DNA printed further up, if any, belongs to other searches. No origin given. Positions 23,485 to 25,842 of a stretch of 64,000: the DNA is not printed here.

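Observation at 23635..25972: DedA-membrane-domain::flavin disulfide reductase fusion translationally coupled to a small CCKCHC membrane protein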

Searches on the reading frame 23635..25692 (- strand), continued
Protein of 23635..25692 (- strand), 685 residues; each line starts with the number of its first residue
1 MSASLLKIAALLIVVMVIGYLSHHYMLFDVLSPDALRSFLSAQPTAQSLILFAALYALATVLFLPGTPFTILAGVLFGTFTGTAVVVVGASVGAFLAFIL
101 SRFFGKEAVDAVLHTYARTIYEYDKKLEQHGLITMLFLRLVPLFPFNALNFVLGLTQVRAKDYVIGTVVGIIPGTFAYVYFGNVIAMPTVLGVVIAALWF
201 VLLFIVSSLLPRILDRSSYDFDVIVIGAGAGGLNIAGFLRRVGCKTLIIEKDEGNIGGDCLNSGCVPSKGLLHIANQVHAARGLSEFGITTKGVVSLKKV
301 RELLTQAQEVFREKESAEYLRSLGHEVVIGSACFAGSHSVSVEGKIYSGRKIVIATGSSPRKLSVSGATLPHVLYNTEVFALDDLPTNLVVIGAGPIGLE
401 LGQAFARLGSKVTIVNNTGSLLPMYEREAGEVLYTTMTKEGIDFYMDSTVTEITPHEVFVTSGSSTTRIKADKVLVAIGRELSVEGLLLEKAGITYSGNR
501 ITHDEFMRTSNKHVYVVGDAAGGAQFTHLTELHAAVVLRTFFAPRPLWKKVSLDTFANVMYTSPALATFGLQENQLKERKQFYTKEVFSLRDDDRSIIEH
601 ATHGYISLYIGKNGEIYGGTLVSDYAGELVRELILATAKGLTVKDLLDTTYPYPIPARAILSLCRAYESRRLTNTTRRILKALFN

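Call 77: search_dna_similar(query=window:23635-25692:-, collection=plasmids, mode=protein, max_rows=12, max_evalue=1e-30)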
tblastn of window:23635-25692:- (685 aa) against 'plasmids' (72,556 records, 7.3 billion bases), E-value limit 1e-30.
Records with a match: 5000; places in all: 5410; records where one place covers at least 80% of the query: 90.
Best place of each record, by identity: <60% 5000.
By first word of the organism name: Klebsiella 1570; Escherichia 734; Salmonella 478; Enterobacter 366; Citrobacter 217; Pseudomonas 143; Rhizobium 133; Acinetobacter 105; Phaeobacter 92; Enterococcus 81; and 223 more.
By predicted mobility (MOB-suite, as given by PLSDB): conjugative 2942; non-mobilizable 1230; mobilizable 828.
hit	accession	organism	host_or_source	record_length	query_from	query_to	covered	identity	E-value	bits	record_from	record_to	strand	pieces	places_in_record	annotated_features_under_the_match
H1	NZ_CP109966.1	Catenovulum adriaticum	algae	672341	24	658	93%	32.1%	8e-59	223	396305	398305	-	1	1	bifunctional TVP38/TMEM64 family protein/FAD-dependent oxidoreductase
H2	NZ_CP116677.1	Edwardsiella tarda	Siamese crocodiles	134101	36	683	95%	31.4%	1e-60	228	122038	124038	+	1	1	bifunctional TVP38/TMEM64 family protein/FAD-dependent oxidoreductase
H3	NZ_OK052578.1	Metabacillus dongyingensis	white elm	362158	31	682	95%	31.0%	3e-76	274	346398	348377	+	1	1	FAD-dependent oxidoreductase | TVP38/TMEM64 family protein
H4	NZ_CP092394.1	Klebsiella pneumoniae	Bovine,assembly,Mastitis-milk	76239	32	654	91%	32.2%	3e-64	239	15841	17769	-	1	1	bifunctional TVP38/TMEM64 family protein/FAD-dependent oxidoreductase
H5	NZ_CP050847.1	Klebsiella pneumoniae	milk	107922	32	654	91%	32.2%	3e-64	239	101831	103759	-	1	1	bifunctional TVP38/TMEM64 family protein/FAD-dependent oxidoreductase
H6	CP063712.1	Escherichia coli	Veal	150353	32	654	91%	32.2%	3e-64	239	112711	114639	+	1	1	FAD-dependent oxidoreductase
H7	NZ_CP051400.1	Salmonella enterica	bovine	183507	32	654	91%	32.2%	3e-64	239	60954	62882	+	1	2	bifunctional TVP38/TMEM64 family protein/FAD-dependent oxidoreductase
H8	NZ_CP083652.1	Citrobacter amalonaticus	-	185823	32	654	91%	32.2%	3e-64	239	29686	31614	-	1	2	bifunctional TVP38/TMEM64 family protein/FAD-dependent oxidoreductase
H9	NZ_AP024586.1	Citrobacter amalonaticus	-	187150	32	654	91%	32.2%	3e-64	239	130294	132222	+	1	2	bifunctional TVP38/TMEM64 family protein/FAD-dependent oxidoreductase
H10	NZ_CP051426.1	Salmonella enterica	bovine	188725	32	654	91%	32.2%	3e-64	239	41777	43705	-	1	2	bifunctional TVP38/TMEM64 family protein/FAD-dependent oxidoreductase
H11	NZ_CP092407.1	Klebsiella pneumoniae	Bovine,assembly,Mastitis-milk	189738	32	654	91%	32.2%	3e-64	239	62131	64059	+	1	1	bifunctional TVP38/TMEM64 family protein/FAD-dependent oxidoreductase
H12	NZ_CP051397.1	Salmonella enterica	bovine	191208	32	654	91%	32.2%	3e-64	239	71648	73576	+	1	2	bifunctional TVP38/TMEM64 family protein/FAD-dependent oxidoreductase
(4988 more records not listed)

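Call 78: get_annotated_region(hit=H4, flank=7000)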
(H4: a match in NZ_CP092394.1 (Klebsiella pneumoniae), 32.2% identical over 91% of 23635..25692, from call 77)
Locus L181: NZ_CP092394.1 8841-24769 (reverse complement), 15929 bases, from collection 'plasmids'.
description: Klebsiella pneumoniae strain MN-03 plasmid Kp4-unnamed2, complete sequence
organism: Klebsiella pneumoniae (NCBI taxid 573)
taxonomy: Bacteria; Pseudomonadota; Gammaproteobacteria; Enterobacterales; Enterobacteriaceae; Klebsiella; Klebsiella pneumoniae
host: -; source: Bovine,assembly,Mastitis-milk; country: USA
typing (MOB-suite, as given by PLSDB): non-mobilizable; replicon IncR
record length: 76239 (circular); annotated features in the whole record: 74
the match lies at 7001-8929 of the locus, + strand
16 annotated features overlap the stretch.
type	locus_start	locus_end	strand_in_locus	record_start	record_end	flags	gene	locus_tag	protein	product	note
CDS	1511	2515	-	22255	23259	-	-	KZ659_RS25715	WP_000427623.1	IS110-like element IS4321 family transposase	GO:0006313 - DNA transposition [Evidence IEA]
CDS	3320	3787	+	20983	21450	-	-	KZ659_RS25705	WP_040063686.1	DUF6789 family protein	-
CDS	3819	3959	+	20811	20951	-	-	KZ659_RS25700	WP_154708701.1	hypothetical protein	-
CDS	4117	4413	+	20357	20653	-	-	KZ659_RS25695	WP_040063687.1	DUF2282 domain-containing protein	-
CDS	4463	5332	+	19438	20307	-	-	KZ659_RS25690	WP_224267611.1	DUF692 domain-containing protein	-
CDS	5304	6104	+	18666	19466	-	-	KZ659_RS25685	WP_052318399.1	DNA-binding domain-containing protein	-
CDS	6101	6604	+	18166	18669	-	-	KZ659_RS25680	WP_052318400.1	DoxX family protein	-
CDS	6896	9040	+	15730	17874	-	-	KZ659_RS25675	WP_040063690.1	bifunctional TVP38/TMEM64 family protein/FAD-dependent oxidoreductase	-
CDS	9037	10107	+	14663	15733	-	-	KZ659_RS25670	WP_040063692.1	FAD-dependent oxidoreductase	-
CDS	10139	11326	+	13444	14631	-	-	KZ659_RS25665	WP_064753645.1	ABC transporter substrate-binding protein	-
CDS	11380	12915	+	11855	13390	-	-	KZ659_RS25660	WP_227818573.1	ABC transporter permease subunit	GO:0055085 - transmembrane transport [Evidence IEA]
CDS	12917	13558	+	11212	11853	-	-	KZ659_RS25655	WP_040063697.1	ATP-binding cassette domain-containing protein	-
CDS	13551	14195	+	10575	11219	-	-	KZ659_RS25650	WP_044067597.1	CDP-alcohol phosphatidyltransferase family protein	GO:0008654 - phospholipid biosynthetic process [Evidence IEA]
CDS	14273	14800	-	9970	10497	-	-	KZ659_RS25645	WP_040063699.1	sigma-70 family RNA polymerase sigma factor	GO:0006352 - DNA-templated transcription initiation [Evidence IEA]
CDS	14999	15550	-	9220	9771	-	-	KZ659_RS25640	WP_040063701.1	carboxymuconolactone decarboxylase family protein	-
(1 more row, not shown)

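Call 79: get_annotated_region(hit=H3, flank=5000)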
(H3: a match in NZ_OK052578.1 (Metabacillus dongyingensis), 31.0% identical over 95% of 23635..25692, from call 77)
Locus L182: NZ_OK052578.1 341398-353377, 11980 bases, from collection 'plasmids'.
description: Metabacillus dongyingensis strain BY2G20 plasmid pBY2G20, complete sequence
organism: Metabacillus dongyingensis (NCBI taxid 2874282)
taxonomy: Bacteria; Bacillota; Bacilli; Bacillales; Bacillaceae; Metabacillus; Metabacillus dongyingensis
host: -; source: white elm; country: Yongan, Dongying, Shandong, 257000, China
typing (MOB-suite, as given by PLSDB): non-mobilizable
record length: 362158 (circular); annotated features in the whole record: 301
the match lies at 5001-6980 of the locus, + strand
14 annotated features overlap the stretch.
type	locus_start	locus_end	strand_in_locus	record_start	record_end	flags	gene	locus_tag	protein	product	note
CDS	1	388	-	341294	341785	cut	-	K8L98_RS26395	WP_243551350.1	Rrf2 family transcriptional regulator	-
CDS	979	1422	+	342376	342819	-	-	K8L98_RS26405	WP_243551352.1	carboxymuconolactone decarboxylase family protein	-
CDS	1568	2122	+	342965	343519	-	-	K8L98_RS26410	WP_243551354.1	TetR/AcrR family transcriptional regulator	GO:0006355 - regulation of DNA-templated transcription [Evidence IEA]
CDS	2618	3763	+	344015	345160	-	msrA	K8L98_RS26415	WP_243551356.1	peptide-methionine (S)-S-oxide reductase MsrA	GO:0030091 - protein repair [Evidence IEA]; GO:0006979 - response to oxidative stress [Evidence IEA]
CDS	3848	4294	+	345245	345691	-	msrB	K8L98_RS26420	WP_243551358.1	peptide-methionine (R)-S-oxide reductase MsrB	GO:0030091 - protein repair [Evidence IEA]; GO:0006979 - response to oxidative stress [Evidence IEA]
CDS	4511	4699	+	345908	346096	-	-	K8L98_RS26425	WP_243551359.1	hypothetical protein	-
CDS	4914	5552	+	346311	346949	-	-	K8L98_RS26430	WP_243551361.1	TVP38/TMEM64 family protein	-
CDS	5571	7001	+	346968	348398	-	-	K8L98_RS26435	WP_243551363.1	FAD-dependent oxidoreductase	-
CDS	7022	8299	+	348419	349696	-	-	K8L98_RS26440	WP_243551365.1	ABC transporter substrate-binding protein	-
CDS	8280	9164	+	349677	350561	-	-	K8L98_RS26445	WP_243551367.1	ABC transporter permease subunit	GO:0055085 - transmembrane transport [Evidence IEA]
CDS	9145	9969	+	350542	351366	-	-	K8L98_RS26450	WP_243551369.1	ABC transporter permease subunit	GO:0055085 - transmembrane transport [Evidence IEA]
CDS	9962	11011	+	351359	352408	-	-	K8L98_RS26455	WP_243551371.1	ABC transporter ATP-binding protein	-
CDS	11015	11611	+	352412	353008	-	-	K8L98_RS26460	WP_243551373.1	CDP-alcohol phosphatidyltransferase family protein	GO:0008654 - phospholipid biosynthetic process [Evidence IEA]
CDS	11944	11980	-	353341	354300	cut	-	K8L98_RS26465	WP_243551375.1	DUF3231 family protein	-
